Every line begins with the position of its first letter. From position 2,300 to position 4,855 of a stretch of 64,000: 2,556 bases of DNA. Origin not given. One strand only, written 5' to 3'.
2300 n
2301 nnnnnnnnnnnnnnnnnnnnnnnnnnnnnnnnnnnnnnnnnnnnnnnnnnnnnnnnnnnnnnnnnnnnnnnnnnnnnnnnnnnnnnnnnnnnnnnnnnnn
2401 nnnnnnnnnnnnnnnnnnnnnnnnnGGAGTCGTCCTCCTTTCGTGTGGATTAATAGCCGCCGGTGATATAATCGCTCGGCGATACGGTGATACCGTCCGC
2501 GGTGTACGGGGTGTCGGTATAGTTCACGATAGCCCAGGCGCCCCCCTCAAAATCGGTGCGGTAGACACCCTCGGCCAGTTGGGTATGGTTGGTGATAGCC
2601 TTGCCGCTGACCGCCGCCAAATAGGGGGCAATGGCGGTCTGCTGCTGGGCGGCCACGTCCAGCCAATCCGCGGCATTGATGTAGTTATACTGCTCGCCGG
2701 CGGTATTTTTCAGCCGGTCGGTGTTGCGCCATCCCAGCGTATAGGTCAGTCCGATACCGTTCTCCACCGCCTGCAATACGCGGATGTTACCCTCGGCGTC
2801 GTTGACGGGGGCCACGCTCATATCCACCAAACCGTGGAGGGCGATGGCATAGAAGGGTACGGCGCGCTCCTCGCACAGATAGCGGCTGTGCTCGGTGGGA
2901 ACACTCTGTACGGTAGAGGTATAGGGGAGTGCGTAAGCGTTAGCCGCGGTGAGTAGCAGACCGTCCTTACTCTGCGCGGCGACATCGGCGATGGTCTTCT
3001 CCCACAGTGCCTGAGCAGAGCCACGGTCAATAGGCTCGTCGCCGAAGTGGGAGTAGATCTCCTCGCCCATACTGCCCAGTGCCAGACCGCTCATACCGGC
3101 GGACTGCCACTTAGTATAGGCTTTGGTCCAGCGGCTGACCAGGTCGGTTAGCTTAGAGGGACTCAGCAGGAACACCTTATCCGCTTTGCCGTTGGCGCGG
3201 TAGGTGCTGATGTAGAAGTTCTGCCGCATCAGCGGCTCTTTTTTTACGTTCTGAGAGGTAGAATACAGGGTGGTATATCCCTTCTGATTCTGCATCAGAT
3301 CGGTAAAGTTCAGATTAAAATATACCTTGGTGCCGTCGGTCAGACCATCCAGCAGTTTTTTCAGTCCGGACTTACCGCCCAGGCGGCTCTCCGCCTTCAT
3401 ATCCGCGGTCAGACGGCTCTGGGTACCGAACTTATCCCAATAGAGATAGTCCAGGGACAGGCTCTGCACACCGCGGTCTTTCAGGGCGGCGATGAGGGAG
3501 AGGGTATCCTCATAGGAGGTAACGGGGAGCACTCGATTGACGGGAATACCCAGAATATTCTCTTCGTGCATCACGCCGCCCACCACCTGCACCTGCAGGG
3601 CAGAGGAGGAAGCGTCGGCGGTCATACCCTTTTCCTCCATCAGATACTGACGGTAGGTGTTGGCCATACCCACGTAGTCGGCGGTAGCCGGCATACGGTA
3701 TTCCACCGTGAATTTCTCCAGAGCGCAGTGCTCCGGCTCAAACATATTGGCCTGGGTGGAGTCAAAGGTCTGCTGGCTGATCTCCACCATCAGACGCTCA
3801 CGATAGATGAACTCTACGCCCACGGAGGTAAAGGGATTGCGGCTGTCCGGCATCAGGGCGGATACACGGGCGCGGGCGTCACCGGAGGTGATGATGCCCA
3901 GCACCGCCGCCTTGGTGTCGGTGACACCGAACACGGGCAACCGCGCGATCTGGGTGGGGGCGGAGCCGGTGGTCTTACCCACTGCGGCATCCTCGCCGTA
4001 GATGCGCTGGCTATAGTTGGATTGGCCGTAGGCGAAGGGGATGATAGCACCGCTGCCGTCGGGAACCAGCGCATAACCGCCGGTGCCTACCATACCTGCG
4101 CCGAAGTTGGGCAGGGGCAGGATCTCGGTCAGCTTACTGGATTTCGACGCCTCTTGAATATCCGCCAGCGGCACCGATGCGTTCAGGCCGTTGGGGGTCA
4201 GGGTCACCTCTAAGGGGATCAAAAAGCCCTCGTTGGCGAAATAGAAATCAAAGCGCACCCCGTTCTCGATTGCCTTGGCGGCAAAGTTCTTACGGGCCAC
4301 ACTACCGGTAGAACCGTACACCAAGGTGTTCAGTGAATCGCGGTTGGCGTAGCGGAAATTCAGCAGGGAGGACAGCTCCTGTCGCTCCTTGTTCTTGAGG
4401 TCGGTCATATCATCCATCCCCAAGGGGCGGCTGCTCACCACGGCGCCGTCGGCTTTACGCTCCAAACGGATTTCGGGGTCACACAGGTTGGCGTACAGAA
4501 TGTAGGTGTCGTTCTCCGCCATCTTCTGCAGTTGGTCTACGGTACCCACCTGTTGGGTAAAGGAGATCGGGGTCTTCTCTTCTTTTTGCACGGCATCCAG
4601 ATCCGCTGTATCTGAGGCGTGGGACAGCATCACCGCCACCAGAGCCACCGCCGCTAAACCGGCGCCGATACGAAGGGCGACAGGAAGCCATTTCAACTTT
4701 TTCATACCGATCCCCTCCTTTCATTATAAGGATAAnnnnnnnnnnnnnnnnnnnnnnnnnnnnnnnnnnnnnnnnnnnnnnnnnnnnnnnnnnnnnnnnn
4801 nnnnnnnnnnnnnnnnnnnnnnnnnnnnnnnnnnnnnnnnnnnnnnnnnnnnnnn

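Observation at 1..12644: AraC-led 12.6-kb glycan-uptake operon with two ABC permease pairs, one giant CBM-SBP and three unknown envelope proteins, but no recognisable hydrolase or ATPase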

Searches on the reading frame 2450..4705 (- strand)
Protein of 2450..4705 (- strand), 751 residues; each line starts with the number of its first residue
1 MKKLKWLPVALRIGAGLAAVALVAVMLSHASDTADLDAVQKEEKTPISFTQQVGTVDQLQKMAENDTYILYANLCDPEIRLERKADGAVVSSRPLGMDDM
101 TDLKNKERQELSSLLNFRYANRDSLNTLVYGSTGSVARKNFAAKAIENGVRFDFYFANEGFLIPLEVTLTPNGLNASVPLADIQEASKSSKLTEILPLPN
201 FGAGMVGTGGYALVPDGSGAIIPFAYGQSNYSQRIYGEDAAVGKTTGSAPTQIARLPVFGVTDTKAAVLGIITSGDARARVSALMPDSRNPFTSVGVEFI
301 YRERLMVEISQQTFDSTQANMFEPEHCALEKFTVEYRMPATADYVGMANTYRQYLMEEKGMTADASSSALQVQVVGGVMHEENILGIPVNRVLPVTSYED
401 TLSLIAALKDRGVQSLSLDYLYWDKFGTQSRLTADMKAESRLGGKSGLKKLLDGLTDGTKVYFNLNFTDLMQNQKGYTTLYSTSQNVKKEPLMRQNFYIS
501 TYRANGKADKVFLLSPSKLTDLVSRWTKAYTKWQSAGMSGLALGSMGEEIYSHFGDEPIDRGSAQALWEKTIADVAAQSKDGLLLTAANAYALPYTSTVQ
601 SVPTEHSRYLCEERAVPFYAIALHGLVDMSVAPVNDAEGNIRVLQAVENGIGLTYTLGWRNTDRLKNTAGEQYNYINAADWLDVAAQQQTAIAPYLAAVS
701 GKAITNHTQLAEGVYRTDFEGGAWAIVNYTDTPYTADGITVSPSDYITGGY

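Call 5: search_protein_families(library=pfam, proteins=[window:2450-4705:-], max_evalue=0.01)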
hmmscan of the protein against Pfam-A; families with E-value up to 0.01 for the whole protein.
window:2450-4705:- (751 aa): 1 family
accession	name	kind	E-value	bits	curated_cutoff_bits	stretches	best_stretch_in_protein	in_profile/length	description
PF18952.6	DUF5696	-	2.5e-150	502.4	25.6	1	144-746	5-612/612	Family of unknown function (DUF5696)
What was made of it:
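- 2450..4705 (-): DUF5696 protein (751 aa): N-terminal membrane anchor (helix 6-31), then an extracellular GH129/GH101-like body of N-terminal beta-sandwich, (beta/alpha)8 barrel and C-terminal beta-sandwich. PF18952 2.5e-150 (call 5).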

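Call 6: search_protein_families(library=ncbifam, proteins=[window:2450-4705:-], max_evalue=0.01)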
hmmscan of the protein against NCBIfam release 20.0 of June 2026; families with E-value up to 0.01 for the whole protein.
window:2450-4705:- (751 aa): 0 families

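Call 8: search_solved_structures(query=window:2450-4705:-, max_evalue=1, show_alignments=2)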
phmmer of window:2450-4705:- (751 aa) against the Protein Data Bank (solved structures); distinct sequences matched with E-value up to 1: 0.

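Call 9: find_homologous_proteins(query=window:2450-4705:-, max_evalue=0.00001)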
Query window:2450-4705:- (751 aa): 313 proteins with E <= 0.00001 among 8000 candidates; the best 120 are listed.
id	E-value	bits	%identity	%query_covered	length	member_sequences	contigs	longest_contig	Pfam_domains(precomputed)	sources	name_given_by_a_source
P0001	0.0e+0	1631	97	100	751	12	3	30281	PF18952.7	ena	-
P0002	0.0e+0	1494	87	100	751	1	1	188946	PF18952.7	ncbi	-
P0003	0.0e+0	1464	85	100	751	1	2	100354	PF18952.7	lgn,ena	-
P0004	0.0e+0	1404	82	100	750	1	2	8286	PF18952.7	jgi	-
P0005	0.0e+0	1332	79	99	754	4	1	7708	PF18952.7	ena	-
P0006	0.0e+0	1305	78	100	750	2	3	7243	PF18952.7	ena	-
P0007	0.0e+0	1287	77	100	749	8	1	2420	PF18952.7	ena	-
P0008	0.0e+0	1270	76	100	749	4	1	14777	PF18952.7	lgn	-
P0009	0.0e+0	1260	75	100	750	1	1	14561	PF18952.7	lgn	-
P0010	0.0e+0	1253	75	100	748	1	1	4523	PF18952.7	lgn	-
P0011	0.0e+0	1240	74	100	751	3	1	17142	PF18952.7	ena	-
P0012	0.0e+0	1213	72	100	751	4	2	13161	PF18952.7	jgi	-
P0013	0.0e+0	1196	70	100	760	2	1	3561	PF18952.7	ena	-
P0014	0.0e+0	1187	70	100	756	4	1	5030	PF18952.7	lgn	-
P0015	0.0e+0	1176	70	100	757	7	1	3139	PF18952.7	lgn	-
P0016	0.0e+0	1174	71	100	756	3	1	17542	PF18952.7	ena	-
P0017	0.0e+0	1169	70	100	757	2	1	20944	PF18952.7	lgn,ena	-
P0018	0.0e+0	1167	70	100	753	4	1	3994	PF18952.7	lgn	-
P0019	0.0e+0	1162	69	99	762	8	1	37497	PF18952.7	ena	-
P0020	0.0e+0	1161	70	100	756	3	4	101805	PF18952.7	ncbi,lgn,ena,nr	ncbi:MAG: hypothetical protein IJN76_02965 [Clostridia bacterium]|nr:hypothetical protein [Clostridi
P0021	0.0e+0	1149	69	100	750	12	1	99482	PF18952.7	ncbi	-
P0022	0.0e+0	1104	66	100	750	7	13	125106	PF18952.7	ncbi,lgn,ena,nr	ncbi:MAG: hypothetical protein IK954_05725 [Clostridia bacterium]|nr:hypothetical protein [Clostridi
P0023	9.3e-214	730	48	100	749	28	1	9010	PF18952.7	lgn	-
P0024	2.7e-209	715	49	100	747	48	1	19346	PF18952.7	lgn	-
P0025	2.5e-205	702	48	100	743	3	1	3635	PF18952.7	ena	-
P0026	3.0e-204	699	47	100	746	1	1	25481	PF18952.7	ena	-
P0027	9.5e-203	694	47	100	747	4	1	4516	PF18952.7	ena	-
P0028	9.1e-202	691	46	100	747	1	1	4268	PF18952.7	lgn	-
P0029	4.0e-198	678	46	94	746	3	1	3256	PF18952.7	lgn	-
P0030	4.6e-196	672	45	99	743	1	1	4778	PF18952.7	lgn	-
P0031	9.6e-194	664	46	100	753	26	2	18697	PF18952.7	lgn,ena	-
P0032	2.4e-193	663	45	98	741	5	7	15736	PF18952.7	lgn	-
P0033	3.5e-192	659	45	99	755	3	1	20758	PF18952.7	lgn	-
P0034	9.0e-191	654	44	94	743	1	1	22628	PF18952.7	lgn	-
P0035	2.7e-183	629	43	97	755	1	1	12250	PF18952.7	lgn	-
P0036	1.7e-182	627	41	100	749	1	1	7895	PF18952.7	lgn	-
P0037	1.9e-182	627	43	99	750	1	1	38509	PF18952.7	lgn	-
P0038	3.2e-181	623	43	97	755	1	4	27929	PF18952.7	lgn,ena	-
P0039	1.7e-180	620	72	51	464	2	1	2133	PF07517.21,PF18952.7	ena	-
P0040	6.6e-180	618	44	100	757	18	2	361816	PF18952.7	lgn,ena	-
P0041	1.1e-179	618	43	100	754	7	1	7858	PF18952.7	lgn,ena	-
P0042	4.1e-179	616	43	99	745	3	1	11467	PF18952.7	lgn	-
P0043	8.3e-179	615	41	99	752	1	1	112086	PF18952.7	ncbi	ncbi:MAG: DUF5696 domain-containing protein [Saccharofermentanales bacterium]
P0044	1.5e-176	607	41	99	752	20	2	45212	PF18952.7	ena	-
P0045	4.4e-175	602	41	99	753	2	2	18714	PF18952.7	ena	-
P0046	4.9e-175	602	42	100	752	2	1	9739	PF18952.7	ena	-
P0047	9.3e-175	601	41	99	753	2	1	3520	PF18952.7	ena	-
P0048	1.0e-174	601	42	94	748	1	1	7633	PF18952.7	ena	-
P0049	2.5e-174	600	41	98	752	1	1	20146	PF18952.7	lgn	-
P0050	3.5e-174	599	42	97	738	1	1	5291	PF18952.7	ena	-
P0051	4.1e-174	599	41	99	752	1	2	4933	PF18952.7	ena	-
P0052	1.5e-173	597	41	99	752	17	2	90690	PF18952.7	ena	-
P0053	3.3e-173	596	41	97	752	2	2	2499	PF18952.7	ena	-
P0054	3.7e-173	596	41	99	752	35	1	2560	PF18952.7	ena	-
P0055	4.9e-173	596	41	95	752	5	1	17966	PF18952.7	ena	-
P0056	1.0e-172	595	41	99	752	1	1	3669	PF18952.7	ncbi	-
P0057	1.8e-172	594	41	99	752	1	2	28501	PF18952.7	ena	-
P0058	1.9e-172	594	42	94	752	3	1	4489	PF18952.7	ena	-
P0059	4.2e-172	592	39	98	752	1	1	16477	PF18952.7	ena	-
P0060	8.3e-172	592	41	99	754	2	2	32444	PF18952.7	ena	-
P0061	9.2e-172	591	41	96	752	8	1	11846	PF18952.7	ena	-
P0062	1.2e-171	591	42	94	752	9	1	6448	PF18952.7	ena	-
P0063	1.7e-171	591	43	94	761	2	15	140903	PF18952.7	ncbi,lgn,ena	-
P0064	2.1e-171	590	41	99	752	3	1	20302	PF18952.7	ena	-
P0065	4.3e-171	589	40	99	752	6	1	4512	PF18952.7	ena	-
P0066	4.9e-171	589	40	99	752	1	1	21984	PF18952.7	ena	-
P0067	6.3e-171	589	40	100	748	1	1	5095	PF18952.7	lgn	-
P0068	6.4e-171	589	40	99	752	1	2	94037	PF18952.7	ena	-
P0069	7.4e-171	588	40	99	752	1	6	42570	PF18952.7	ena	-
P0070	9.8e-171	588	40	99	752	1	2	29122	PF18952.7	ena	-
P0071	1.1e-170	588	40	100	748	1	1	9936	PF18952.7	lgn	-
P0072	1.1e-170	588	40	99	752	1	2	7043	PF18952.7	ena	-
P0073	1.2e-170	588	41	96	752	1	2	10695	PF18952.7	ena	-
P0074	2.1e-170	587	40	100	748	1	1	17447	PF18952.7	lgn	-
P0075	2.4e-170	587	41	99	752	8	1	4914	PF18952.7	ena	-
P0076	1.1e-169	584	40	99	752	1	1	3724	PF18952.7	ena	-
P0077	2.2e-169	583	41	96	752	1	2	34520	PF18952.7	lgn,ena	-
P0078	5.5e-169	582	40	99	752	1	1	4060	PF18952.7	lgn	-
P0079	6.9e-169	582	40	99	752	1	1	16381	PF18952.7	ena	-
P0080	1.1e-168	581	41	99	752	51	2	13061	PF18952.7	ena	-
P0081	8.4e-168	578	40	99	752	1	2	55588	PF18952.7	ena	-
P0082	1.2e-167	578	40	99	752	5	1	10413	PF18952.7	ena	-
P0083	4.9e-167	576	43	98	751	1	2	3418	PF18952.7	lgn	-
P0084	2.7e-166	573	39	99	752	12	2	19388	PF18952.7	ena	-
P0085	5.4e-164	566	40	100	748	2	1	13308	PF18952.7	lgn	-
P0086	4.1e-163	563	40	99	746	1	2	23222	PF18952.7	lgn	-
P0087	1.3e-162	561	40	100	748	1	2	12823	PF18952.7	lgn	-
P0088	1.8e-113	399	34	95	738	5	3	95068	PF18952.7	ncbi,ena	-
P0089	2.8e-108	382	34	92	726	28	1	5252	PF18952.7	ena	-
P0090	2.3e-102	362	33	90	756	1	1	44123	PF18952.7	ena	-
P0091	6.5e-101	357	33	91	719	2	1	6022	PF18952.7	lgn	-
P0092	2.2e-100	355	33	90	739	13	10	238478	PF18952.7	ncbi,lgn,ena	-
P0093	1.7e-99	353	31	99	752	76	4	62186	PF18952.7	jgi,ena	-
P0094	2.8e-96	342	32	91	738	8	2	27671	PF18952.7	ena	-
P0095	4.1e-91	325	31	91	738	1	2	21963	PF18952.7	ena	-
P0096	5.5e-91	324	31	92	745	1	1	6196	PF18952.7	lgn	-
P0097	8.8e-90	320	31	92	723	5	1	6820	PF18952.7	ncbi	-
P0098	1.6e-87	313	30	97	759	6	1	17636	PF18952.7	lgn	-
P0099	7.5e-79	284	27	100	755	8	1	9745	PF18952.7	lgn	-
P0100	2.8e-78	282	28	100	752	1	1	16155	PF18952.7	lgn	-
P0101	1.2e-75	274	30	85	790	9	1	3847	PF18952.7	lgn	-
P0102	4.4e-75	272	28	97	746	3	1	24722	PF18952.7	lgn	-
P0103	2.5e-74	269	28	95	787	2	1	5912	PF18952.7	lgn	-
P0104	3.5e-74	269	28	95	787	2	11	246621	PF18952.7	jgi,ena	-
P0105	6.4e-74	268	30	80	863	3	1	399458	PF18952.7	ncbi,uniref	ncbi:DUF5696 domain-containing protein [Paenibacillus sp. GCM10027626]|uniref:DUF5696 domain-contain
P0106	6.7e-74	268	29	87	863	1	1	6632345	PF18952.7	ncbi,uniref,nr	ncbi:DUF5696 domain-containing protein [Paenibacillus albus]|uniref:Uncharacterized protein n=1 Tax=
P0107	7.4e-74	268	29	92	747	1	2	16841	PF18952.7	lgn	-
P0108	6.6e-73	265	29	91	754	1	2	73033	PF18952.7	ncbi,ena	-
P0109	2.1e-72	263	29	86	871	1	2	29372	PF18952.7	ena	-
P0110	2.4e-72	263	28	92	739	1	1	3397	PF18952.7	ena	-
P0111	2.4e-71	259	26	99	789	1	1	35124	PF18952.7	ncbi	-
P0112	6.0e-71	258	29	86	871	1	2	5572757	PF18952.7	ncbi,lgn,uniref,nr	ncbi:DUF5696 domain-containing protein [Paenibacillus aceti]|uniref:Uncharacterized protein n=1 Tax=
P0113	6.1e-71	258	28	79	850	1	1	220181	PF18952.7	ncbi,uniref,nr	ncbi:DUF5696 domain-containing protein [Paenibacillus kobensis]|uniref:DUF5696 domain-containing pro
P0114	6.6e-71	258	28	92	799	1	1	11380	PF18952.7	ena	-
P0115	7.8e-71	258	29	98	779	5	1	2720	PF18952.7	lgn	-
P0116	8.8e-71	258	27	92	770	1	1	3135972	PF18952.7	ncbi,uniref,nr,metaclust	ncbi:DUF5696 domain-containing protein [Mahella australiensis]|uniref:Uncharacterized protein n=1 Ta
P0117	9.0e-70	254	27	95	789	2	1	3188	PF18952.7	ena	-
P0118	1.7e-69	253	27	92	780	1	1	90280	PF18952.7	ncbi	-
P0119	2.0e-69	253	30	87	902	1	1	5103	PF18952.7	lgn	-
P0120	2.8e-69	253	30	83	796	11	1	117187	PF18952.7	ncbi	-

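Call 12: find_related_loci(query=A1, collection=genome_contigs, flank=10000)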
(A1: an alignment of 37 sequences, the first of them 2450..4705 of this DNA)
Query A1 (751 aa) in genome_contigs; peptide patterns used: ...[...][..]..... (x = any residue, [..] = any of these).
600 stretches matched a pattern (row limit reached: there are more); 580 encode a relative of the query (tblastn E <= 1e-3); the best 80 are kept; 80 distinct loci.
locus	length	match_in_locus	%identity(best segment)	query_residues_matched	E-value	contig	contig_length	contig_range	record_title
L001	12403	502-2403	34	113-747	8e-114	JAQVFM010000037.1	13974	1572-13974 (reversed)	MAG: Oscillospiraceae bacterium isolate STE_159 NODE_10493_length_13974_cov_3.980212_Sandtown_E, whole genome shotgun se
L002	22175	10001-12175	35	16-746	5e-108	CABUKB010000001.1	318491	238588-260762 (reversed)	MAG TPA_asm: uncultured Ruminococcaceae bacterium isolate MGYG-HGUT-04076 genome assembly, contig: GUT_GENOME255824_1, w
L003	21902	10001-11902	33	113-747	1e-106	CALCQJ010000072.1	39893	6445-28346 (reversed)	MAG TPA_asm: uncultured Clostridia bacterium isolate SRR1562005_bin.138_CONCOCT_v1.1_MAG genome assembly, contig: ERZ724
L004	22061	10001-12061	34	60-750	2e-104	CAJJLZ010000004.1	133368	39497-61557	MAG TPA_asm: uncultured Ruminococcaceae bacterium isolate ERR1430498-bin.11 genome assembly, contig: NODE_117_length_133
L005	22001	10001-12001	32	78-746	5e-101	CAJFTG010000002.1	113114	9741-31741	Candidatus Avimonas caecicola isolate Chicken_7_mag_176 genome assembly, contig: MAGpy_11413_7_idba_bin_176_fascaffold_1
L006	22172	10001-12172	32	1-734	2e-100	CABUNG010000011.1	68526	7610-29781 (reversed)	MAG TPA_asm: uncultured Ruminococcaceae bacterium isolate MGYG-HGUT-04159 genome assembly, contig: GUT_GENOME258161_11,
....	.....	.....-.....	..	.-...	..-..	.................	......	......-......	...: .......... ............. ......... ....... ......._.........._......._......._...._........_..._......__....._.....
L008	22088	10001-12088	31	59-748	3e-96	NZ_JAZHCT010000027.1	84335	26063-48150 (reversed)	Paenibacillus sp. IITD108 MBFLFMIA_27, whole genome shotgun sequence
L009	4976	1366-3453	28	57-747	1e-88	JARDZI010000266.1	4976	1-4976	MAG: Clostridiales bacterium isolate L_E1_T20_C_bin.95 scaffold_32535, whole genome shotgun sequence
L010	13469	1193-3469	29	6-750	1e-86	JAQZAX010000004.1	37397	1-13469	MAG: Anaerocolumna sp. isolate L_E1_T20_B_bin.60 scaffold_1065, whole genome shotgun sequence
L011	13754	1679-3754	33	62-750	2e-102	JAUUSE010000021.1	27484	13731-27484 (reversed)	MAG: Bacillota bacterium isolate N1170.26 NODE_761_length_27484_cov_7.618470, whole genome shotgun sequence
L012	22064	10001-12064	29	59-746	1e-83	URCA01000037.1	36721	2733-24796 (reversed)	uncultured Ruminococcaceae bacterium isolate UMGS856 genome assembly, contig: NODE_311_length_36721_cov_7.858152, whole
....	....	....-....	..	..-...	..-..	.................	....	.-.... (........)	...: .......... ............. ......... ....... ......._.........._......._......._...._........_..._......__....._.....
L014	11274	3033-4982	31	60-707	5e-84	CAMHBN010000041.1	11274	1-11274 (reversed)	MAG: uncultured Ruminococcus sp. isolate SRR11784284_bin.7_metaWRAP_v1.3_MAG genome assembly, contig: ERZ12203208.2679,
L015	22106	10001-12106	29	61-747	1e-80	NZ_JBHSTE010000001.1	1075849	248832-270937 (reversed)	Paenibacillus septentrionalis strain PCU 280 GCM70027101_12, whole genome shotgun sequence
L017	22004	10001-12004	31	59-722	9e-78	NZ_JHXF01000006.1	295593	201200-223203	Ruminococcus flavefaciens MA2007 T497DRAFT_scaffold00004.4_C, whole genome shotgun sequence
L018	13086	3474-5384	31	81-713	1e-77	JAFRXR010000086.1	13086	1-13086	MAG: Ruminococcus sp. isolate RGIG2892 Goat_Omasum.Co__c1020394, whole genome shotgun sequence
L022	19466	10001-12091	28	59-747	3e-76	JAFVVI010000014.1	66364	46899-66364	MAG: Oscillospiraceae bacterium isolate RGIG5428 Sheep_Colon-4__c242874, whole genome shotgun sequence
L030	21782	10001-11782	29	161-750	2e-73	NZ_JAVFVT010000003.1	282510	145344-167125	Paenibacillus sp. LHD-117 LHD.117_ctg003, whole genome shotgun sequence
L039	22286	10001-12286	26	2-750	4e-70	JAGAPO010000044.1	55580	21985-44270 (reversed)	MAG: Lachnospiraceae bacterium isolate RGIG8657 Water_deer_Cecum.Co__c434068, whole genome shotgun sequence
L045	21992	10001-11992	29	95-750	7e-69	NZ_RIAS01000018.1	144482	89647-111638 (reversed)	Paenibacillus amylolyticus strain 27C64 NODE_18_length_144482_cov_18.2247_ID_35, whole genome shotgun sequence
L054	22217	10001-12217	27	9-750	2e-67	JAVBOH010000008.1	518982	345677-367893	MAG: Oscillospiraceae bacterium isolate EPI_MAG_00103 c_000004340717, whole genome shotgun sequence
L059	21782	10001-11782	28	161-750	3e-67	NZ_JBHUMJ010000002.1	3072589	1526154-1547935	Paenibacillus shunpengii strain KCTC 33849 platanus_K_25_97_2, whole genome shotgun sequence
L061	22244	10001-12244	28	40-750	1e-66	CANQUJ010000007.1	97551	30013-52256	MAG: uncultured Clostridia bacterium isolate Lapin-023__bin62 genome assembly, contig: Lapin-023__NODE_275_length_97551_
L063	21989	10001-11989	28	97-750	7e-66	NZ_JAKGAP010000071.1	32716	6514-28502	Paenibacillus alkaliterrae strain DSM 17040 Contig_71, whole genome shotgun sequence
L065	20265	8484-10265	29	161-746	6e-66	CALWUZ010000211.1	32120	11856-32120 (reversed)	MAG: uncultured Clostridia bacterium isolate E0_DM__bin125 genome assembly, contig: E0_DM__k127_3894132, whole genome sh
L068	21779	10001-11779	29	161-750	2e-65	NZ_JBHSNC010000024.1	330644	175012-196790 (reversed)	Cohnella yongneupensis strain KACC 11768 platanus_K_default_24, whole genome shotgun sequence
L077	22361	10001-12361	27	63-750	1e-63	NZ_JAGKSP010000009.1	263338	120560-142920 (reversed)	Paenibacillus lignilyticus strain DLE-14 contig9, whole genome shotgun sequence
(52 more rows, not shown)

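Call 21: search_solved_structures(query=A1, max_evalue=10, show_alignments=0)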
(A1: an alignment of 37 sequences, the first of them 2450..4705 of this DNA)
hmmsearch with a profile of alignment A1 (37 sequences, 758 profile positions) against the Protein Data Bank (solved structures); distinct sequences matched with E-value up to 10: 6.
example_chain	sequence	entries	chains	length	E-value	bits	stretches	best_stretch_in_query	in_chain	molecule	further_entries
5wzn_A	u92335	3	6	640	1.7e-06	29.7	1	338-468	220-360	Alpha-N-acetylgalactosaminidase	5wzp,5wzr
5wzq_A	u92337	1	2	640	3.4e-06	28.7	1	338-468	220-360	Alpha-N-acetylgalactosaminidase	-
8rzk_A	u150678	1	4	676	2.5e-05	25.8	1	64-102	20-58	Conserved hypothetical periplasmic protein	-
8rzg_A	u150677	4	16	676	2.5e-05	25.8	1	64-102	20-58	Conserved hypothetical periplasmic protein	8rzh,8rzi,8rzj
5opq_A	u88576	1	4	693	2.9e-05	25.6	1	64-102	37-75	3,6-anhydro-D-galactosidase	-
2wc7_A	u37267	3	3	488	1.4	10.2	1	421-479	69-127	ALPHA AMYLASE, CATALYTIC REGION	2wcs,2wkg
